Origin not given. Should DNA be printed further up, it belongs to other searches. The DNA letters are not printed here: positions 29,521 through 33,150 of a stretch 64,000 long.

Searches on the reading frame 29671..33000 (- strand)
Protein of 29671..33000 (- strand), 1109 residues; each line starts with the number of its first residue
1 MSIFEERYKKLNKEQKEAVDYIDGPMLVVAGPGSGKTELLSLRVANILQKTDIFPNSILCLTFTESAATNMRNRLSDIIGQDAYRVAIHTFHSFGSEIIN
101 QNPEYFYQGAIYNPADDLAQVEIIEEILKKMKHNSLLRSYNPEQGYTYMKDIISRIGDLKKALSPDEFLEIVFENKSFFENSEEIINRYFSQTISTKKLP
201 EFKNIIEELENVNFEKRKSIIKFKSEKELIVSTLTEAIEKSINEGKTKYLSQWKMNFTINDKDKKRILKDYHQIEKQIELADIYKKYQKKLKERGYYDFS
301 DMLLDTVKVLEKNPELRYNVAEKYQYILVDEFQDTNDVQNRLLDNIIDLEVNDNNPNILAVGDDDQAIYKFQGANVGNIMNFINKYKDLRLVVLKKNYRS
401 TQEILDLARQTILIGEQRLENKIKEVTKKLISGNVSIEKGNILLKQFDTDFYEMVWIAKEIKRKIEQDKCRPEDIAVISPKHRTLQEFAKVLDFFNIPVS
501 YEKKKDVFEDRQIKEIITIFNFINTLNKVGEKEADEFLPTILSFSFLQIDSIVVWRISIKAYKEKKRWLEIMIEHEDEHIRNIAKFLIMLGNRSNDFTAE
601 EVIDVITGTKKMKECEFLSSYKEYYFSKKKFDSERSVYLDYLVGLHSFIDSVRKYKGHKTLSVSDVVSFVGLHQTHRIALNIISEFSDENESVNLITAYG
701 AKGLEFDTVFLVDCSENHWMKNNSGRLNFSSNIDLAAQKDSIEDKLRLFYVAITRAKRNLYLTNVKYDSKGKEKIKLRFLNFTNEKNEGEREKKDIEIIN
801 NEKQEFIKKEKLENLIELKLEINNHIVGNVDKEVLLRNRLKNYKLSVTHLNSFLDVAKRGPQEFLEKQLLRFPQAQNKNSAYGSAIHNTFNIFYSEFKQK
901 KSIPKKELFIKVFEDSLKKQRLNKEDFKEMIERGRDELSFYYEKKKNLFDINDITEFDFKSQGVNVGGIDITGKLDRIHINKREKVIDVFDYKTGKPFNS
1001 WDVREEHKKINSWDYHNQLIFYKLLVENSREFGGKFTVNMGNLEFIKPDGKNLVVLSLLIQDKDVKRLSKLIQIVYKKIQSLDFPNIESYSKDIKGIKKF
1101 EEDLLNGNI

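Call 70: search_protein_families(library=pfam, proteins=[window:29671-33000:-], max_evalue=0.0001)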
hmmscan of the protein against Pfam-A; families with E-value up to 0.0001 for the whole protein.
window:29671-33000:- (1109 aa): 6 families
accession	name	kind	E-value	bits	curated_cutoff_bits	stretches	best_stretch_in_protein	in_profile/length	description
PF00580.27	UvrD-helicase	-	1.1e-63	215.9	23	1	11-387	1-271/271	UvrD/REP helicase N-terminal domain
PF13361.12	UvrD_C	-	3.7e-30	106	25.6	1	392-765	1-348/350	UvrD-like helicase C-terminal domain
PF13245.12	AAA_19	-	2.2e-20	73.7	25.1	1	15-371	1-133/134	AAA domain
PF12705.13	PDDEXK_1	-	1.1e-13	52.2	22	1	845-1085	2-230/247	PD-(D/E)XK nuclease superfamily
PF13538.12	UvrD_C_2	-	2.8e-08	33.9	27.4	0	737-762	26-51/52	UvrD-like helicase C-terminal domain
PF13604.12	AAA_30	-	7.3e-06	26.3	27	0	10-75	1-66/191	AAA domain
